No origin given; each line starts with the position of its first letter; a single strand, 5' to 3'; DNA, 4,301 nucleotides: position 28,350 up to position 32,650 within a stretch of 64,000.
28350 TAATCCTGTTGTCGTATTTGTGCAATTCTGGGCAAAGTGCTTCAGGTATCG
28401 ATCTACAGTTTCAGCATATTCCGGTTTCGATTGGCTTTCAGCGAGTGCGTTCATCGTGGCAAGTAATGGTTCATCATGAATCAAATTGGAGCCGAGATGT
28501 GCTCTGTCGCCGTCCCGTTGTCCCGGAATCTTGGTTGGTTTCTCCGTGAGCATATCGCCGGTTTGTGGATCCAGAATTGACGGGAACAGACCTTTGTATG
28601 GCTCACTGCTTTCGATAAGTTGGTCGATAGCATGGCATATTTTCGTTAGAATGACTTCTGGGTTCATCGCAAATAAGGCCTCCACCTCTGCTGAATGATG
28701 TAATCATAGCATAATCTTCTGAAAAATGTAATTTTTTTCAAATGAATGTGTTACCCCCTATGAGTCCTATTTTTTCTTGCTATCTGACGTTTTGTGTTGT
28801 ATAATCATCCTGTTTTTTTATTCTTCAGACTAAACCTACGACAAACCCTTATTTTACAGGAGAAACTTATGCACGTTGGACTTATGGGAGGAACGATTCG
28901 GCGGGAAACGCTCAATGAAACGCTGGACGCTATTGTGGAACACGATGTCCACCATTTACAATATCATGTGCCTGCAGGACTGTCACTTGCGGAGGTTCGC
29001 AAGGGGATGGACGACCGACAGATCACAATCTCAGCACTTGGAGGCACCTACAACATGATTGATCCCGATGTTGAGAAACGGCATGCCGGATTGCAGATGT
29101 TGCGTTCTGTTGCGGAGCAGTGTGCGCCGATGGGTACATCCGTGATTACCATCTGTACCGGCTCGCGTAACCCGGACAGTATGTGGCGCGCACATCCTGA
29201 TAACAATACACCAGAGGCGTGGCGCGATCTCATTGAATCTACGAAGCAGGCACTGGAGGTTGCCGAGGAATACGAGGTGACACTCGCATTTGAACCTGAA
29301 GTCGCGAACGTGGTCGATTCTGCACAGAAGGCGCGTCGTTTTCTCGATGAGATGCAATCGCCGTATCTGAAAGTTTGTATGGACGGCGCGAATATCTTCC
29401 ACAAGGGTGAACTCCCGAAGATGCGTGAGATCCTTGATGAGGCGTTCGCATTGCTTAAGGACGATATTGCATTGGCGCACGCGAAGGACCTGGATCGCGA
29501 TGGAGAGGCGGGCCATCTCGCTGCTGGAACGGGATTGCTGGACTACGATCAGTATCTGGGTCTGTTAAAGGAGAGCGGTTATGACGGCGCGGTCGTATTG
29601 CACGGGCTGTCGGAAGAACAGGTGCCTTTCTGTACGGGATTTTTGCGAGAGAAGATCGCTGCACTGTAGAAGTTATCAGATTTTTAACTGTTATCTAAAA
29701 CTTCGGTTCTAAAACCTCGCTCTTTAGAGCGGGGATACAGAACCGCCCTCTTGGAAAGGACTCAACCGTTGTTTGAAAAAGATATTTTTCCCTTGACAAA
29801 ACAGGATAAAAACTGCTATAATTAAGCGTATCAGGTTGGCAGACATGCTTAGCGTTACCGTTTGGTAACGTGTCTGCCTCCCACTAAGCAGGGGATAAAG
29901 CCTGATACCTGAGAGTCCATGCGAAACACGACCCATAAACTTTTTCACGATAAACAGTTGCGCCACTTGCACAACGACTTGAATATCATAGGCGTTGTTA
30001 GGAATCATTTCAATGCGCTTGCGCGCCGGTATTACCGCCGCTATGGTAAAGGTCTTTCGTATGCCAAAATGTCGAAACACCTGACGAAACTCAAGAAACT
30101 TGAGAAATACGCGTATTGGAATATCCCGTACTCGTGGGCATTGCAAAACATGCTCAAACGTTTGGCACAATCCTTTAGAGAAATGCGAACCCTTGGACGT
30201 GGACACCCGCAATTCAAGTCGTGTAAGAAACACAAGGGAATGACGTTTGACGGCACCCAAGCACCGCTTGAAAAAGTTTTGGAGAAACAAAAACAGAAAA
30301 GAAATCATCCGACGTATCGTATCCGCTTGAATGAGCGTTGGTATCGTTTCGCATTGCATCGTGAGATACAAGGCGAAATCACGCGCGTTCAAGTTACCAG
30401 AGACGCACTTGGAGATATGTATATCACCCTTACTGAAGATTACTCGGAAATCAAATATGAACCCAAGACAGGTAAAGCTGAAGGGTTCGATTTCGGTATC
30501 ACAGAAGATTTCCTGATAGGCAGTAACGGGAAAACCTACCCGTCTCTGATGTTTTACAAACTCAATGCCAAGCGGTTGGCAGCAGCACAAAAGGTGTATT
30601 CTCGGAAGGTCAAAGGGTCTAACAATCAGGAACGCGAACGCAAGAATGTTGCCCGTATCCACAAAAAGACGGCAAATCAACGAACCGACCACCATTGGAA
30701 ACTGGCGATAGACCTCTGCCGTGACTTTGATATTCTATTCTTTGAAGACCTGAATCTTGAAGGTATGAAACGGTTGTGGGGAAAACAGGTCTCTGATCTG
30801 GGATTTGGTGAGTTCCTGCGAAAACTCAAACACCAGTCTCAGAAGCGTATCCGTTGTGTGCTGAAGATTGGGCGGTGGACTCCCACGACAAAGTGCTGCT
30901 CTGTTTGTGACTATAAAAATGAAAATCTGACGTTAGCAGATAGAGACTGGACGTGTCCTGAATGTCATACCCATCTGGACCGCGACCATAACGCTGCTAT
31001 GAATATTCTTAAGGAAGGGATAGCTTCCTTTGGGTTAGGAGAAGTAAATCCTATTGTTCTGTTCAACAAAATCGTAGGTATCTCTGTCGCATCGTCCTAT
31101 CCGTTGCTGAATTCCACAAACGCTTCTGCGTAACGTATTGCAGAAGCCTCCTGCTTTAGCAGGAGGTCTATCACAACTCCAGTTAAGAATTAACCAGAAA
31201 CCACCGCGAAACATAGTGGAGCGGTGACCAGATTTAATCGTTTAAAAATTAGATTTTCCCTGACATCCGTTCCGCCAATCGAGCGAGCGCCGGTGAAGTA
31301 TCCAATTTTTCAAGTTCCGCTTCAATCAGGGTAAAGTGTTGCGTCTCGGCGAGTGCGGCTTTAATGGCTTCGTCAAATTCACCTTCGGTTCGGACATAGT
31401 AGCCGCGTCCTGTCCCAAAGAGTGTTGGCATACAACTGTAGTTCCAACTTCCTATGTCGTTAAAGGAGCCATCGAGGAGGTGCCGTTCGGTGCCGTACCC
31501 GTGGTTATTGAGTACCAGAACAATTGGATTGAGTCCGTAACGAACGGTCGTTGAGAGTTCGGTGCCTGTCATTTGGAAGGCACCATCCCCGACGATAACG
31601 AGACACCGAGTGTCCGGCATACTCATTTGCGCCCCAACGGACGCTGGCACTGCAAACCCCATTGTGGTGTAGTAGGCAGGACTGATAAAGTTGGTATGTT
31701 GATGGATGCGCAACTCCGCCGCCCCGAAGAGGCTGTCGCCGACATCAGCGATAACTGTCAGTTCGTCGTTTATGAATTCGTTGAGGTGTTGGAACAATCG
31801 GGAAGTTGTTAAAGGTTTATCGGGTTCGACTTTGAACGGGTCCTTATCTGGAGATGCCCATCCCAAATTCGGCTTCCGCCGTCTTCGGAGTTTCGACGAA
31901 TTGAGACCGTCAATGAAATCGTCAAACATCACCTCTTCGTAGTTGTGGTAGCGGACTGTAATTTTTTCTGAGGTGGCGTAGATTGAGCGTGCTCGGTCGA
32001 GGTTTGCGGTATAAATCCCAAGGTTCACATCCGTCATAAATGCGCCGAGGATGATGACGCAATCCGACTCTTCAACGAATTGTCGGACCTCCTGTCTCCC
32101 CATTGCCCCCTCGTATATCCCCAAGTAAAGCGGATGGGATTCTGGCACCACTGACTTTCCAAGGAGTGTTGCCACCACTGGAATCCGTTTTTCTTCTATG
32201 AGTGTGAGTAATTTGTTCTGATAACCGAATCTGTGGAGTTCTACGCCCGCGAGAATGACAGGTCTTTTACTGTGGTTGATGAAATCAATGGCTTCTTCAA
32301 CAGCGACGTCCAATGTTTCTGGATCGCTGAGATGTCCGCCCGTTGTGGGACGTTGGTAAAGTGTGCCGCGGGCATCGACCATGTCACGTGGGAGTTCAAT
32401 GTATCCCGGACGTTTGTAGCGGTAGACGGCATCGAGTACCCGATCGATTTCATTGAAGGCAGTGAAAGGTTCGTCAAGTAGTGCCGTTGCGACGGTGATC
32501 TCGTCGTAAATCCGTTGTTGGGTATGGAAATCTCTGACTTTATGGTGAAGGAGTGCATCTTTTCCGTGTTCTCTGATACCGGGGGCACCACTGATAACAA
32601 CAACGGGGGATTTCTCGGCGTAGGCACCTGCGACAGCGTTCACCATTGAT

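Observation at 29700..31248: Solo TnpB (OMEGA-type RNA-guided nuclease) with intact catalytic triad and hairpin-rich ends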

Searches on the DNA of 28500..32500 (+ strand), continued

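Call 71: search_with_rna_model(model_id=R1, sources=[L103, L104, L105, L106, L107, L108, L109, L110, L111, L112, L113, L114, L115, L116, L117, L118, L119, L120, L121, L122, L123, L124, L125, L082, L083, L084], max_evalue=1, show_alignments=3)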
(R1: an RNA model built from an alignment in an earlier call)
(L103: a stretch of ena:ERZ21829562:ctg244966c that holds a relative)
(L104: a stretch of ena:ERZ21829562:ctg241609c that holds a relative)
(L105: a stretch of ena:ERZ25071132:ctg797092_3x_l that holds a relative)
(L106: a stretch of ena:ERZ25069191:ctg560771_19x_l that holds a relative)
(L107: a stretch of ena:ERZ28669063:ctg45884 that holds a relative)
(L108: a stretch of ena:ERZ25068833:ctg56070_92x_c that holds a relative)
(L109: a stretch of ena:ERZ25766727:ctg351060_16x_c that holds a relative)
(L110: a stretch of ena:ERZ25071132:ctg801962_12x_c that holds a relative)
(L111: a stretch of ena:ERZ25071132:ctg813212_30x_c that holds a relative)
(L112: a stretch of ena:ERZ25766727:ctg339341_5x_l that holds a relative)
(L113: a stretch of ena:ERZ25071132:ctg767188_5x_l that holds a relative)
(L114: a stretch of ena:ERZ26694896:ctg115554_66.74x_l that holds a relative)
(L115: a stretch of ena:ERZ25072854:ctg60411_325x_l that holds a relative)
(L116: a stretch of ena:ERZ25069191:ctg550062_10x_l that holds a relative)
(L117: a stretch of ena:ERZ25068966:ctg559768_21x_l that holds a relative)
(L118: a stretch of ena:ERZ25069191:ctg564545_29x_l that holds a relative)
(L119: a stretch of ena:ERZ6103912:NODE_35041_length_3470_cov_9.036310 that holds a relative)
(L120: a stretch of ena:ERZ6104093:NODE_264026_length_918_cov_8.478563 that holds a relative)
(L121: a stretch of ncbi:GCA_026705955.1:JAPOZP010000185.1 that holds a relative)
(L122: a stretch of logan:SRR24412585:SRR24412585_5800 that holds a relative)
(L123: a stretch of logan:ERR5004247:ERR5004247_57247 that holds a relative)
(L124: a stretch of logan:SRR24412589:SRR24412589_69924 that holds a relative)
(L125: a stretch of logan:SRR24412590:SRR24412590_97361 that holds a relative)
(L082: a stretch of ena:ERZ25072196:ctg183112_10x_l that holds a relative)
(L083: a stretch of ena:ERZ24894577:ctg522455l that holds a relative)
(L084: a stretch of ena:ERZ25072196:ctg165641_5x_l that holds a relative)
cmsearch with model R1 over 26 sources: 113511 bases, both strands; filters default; matches with E-value up to 1: 10.
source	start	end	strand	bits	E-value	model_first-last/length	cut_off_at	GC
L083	6966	7065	-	99.2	8.9e-21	1-102/102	no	0.52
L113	1900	2006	+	71.5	3e-14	1-102/102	no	0.49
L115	1900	2006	+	71.5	3e-14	1-102/102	no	0.49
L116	1900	2006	+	71.5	3e-14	1-102/102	no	0.49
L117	1900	2006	+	71.5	3e-14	1-102/102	no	0.49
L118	1900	2006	+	71.5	3e-14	1-102/102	no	0.49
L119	205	311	+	71.5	3e-14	1-102/102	no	0.49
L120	25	131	+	71.5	3e-14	1-102/102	no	0.49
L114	1900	2006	+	65.9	6.3e-13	1-102/102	no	0.49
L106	4322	4432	+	34.2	1.9e-05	1-102/102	no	0.5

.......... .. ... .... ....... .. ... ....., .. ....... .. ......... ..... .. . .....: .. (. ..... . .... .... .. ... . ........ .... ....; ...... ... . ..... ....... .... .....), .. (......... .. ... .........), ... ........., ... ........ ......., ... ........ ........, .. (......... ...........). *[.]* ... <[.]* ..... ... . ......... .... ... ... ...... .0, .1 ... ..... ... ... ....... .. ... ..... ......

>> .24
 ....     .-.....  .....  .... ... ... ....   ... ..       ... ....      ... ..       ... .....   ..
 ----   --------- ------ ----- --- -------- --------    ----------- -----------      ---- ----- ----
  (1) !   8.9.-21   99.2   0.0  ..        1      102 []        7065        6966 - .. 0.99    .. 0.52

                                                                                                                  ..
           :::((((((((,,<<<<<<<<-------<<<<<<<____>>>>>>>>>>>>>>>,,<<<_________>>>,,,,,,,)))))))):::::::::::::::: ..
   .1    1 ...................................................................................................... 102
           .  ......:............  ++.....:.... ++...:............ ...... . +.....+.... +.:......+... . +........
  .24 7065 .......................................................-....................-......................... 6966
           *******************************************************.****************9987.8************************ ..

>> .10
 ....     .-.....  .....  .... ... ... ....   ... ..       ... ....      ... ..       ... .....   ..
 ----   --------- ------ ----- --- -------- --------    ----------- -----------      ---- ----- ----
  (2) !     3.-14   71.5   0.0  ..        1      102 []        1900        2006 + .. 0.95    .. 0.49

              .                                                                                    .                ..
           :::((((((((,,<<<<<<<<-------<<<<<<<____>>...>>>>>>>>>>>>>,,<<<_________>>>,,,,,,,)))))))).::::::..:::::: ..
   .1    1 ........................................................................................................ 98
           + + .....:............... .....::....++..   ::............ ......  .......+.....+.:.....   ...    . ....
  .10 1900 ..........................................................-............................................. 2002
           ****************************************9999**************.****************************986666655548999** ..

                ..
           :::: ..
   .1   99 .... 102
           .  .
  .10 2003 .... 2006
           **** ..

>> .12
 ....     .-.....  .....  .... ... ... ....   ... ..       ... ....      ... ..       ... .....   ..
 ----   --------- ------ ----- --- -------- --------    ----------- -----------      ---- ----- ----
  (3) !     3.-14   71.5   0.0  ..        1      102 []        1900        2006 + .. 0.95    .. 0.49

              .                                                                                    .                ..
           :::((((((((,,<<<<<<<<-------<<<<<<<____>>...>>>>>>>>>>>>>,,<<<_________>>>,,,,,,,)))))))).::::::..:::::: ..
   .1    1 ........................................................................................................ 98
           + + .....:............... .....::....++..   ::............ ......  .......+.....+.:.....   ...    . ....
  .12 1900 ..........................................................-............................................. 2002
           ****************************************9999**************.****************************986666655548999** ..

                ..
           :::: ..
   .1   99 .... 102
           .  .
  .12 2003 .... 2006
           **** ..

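Call 72: search_rna_families(source=window, start=29780, end=29935, threshold=evalue, max_evalue=10, show_alignments=2)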
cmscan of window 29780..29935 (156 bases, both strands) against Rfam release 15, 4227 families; matches with E-value up to 10: 1.
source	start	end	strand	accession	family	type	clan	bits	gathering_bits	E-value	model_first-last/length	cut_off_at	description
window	29838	29878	+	RF03885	mir-4178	Gene; miRNA;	-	12.9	90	7.1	1-60/60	no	mir-4178 microRNA precursor family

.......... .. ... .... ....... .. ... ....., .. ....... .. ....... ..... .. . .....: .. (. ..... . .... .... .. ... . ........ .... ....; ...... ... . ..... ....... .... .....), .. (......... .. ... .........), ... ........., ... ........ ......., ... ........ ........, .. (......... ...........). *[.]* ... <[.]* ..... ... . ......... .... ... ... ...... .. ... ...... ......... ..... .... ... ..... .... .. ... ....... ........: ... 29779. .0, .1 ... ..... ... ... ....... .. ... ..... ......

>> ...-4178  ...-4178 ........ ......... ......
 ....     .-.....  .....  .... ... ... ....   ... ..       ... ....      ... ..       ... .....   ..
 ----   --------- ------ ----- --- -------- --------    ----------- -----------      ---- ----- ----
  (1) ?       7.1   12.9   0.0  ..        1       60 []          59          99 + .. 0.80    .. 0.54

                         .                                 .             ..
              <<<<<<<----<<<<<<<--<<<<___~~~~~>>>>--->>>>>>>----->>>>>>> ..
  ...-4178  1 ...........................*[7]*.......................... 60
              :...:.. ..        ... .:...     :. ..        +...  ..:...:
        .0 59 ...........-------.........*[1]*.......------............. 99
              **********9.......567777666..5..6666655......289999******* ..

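Call 73: search_rna_families(source=window, start=30960, end=31200, threshold=evalue, max_evalue=10, show_alignments=2)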
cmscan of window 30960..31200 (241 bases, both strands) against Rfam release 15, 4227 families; matches with E-value up to 10: 1.
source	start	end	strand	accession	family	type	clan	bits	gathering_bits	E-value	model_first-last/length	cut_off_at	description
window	31032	31087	-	RF02119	FTX_1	Gene; lncRNA;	-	17.5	50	0.27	1-71/71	no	FTX transcript, XIST regulator conserved region 1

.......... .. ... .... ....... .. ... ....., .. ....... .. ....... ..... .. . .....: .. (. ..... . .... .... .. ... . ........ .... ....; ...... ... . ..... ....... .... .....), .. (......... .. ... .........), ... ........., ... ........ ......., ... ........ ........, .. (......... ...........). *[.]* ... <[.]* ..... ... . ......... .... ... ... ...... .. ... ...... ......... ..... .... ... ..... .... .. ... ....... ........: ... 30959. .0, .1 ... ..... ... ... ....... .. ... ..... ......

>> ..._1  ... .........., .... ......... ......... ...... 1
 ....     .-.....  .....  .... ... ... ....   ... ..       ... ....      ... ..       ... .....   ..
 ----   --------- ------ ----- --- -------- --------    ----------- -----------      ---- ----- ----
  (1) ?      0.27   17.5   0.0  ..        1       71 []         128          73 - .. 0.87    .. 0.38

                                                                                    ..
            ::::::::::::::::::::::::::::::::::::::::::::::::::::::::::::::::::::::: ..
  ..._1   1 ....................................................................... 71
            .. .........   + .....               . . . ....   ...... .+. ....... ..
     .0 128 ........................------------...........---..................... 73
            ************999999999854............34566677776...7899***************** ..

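Call 78: search_rna_families(sources=[L044, L046, L019, L113, L009, L051, L089, L004, L017, L029, L049, L002, L057, L121, L103, L106, L024, L043, L080, L063], threshold=gathering)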
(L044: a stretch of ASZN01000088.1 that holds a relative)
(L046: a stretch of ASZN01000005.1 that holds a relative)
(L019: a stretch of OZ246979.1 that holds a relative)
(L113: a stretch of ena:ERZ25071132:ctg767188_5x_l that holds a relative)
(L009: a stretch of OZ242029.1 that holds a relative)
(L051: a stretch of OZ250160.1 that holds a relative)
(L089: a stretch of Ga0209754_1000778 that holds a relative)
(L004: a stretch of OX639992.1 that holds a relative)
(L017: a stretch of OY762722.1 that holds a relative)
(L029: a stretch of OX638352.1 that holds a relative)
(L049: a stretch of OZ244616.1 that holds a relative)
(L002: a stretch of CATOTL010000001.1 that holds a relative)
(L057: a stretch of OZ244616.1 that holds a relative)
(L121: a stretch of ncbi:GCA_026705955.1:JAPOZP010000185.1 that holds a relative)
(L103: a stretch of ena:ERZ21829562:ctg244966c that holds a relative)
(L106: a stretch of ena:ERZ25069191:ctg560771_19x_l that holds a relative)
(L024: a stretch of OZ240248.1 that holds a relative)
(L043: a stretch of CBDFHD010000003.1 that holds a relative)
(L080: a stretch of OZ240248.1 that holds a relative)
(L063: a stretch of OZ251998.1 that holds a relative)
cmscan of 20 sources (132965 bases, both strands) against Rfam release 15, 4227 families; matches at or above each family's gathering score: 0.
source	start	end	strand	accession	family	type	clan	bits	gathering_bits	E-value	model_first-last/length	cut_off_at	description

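Call 79: search_with_rna_model(model_id=R1, sources=[window, L089, L051, L009, L098, L019, L113, L114, L106, L002, L057, L029], max_evalue=0.1, make_alignment=true)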
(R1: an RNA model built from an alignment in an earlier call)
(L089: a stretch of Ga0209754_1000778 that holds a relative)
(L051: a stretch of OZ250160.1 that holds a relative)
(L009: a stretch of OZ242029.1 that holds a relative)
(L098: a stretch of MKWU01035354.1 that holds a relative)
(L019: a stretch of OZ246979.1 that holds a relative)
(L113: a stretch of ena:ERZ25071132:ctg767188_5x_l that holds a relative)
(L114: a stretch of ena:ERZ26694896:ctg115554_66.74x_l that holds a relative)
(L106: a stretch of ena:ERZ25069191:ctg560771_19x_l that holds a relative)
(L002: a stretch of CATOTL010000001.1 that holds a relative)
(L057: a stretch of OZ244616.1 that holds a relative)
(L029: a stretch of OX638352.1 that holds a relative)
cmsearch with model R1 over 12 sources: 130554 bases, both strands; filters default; matches with E-value up to 0.1: 21.
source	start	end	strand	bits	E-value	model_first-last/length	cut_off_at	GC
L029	2905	3006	+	112.8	6.5e-24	1-102/102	no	0.44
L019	2906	3006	+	100.7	4.5e-21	1-102/102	no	0.48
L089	2906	3006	+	99.4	8.9e-21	1-102/102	no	0.46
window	29825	29924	+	99.2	1e-20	1-102/102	no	0.52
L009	2903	3006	+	98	2e-20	1-102/102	no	0.45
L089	1230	1333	+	93.2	2.7e-19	1-102/102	no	0.47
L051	507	608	+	89.8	1.7e-18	1-102/102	no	0.52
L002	2905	3006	+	87.4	6.3e-18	1-102/102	no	0.45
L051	2905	3006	+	81.2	1.8e-16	1-102/102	no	0.46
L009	6630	6727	-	80.2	3.1e-16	1-102/102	no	0.45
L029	4254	4354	+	79.7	4e-16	1-102/102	no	0.49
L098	1629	1756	+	78.8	6.8e-16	1-102/102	no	0.52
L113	1900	2006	+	71.5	3.5e-14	1-102/102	no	0.49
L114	1900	2006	+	65.9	7.2e-13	1-102/102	no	0.49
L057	2903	3006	+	57.1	8.6e-11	1-102/102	no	0.42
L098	423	526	+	55.4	2.2e-10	1-102/102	no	0.49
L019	2243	2345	-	45.1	5.8e-08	1-102/102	no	0.49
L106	4322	4432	+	34.2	2.1e-05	1-102/102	no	0.5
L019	1572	1678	-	33.5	3.1e-05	1-102/102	no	0.5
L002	5391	5489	+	25.6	0.0023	1-102/102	no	0.46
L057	2080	2180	+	23.2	0.0085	1-102/102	no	0.46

Alignment A5: 21 matches aligned to the model, 161 columns, each read 5' to 3' on its own strand. Consensus structure (alignment columns), stored with it:
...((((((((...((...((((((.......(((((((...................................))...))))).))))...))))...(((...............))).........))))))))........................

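Call 94: search_with_rna_model(model_id=R1, source=window, max_evalue=10)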
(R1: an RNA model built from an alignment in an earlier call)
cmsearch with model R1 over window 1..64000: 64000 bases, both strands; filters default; matches with E-value up to 10: 1.
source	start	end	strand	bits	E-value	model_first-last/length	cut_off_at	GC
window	29825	29924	+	99.2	5e-21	1-102/102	no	0.52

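Call 96: search_with_rna_model(model_id=R1, sources=[L126, L127, L128, L129, L130, L131, L132, L133, L134, L135, L136, L137, L138, L139, L140, L141, L142, L143, L144, L145, L146, L147, L148, L149, L150, L151], max_evalue=0.1)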
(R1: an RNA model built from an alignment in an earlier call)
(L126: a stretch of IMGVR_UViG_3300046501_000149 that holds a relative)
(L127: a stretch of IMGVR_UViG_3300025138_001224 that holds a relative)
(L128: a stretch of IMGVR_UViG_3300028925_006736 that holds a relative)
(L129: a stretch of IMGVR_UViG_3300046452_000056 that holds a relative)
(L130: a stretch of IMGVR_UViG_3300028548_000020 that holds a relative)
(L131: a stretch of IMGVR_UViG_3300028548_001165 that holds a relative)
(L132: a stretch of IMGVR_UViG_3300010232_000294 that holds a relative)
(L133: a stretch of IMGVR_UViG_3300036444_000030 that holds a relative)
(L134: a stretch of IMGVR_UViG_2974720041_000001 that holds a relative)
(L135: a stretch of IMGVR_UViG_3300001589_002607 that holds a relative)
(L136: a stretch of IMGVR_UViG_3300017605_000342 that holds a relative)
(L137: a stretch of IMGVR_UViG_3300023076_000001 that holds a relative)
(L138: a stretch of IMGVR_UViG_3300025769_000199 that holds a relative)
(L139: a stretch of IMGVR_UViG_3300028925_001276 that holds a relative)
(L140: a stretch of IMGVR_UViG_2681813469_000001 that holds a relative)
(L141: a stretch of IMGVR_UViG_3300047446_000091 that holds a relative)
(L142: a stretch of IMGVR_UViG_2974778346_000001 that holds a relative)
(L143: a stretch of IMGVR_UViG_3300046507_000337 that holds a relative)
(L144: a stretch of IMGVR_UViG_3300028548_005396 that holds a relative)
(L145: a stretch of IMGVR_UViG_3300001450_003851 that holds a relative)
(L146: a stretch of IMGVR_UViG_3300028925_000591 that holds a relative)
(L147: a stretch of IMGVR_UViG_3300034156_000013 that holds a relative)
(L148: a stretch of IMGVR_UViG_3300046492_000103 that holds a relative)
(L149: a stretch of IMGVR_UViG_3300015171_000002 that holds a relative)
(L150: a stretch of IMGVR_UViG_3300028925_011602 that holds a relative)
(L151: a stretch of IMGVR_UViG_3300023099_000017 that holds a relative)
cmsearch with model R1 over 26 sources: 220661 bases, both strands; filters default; matches with E-value up to 0.1: 1.
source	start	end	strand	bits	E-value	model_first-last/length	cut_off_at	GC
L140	1795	1923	-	78.6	1.3e-15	1-102/102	no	0.56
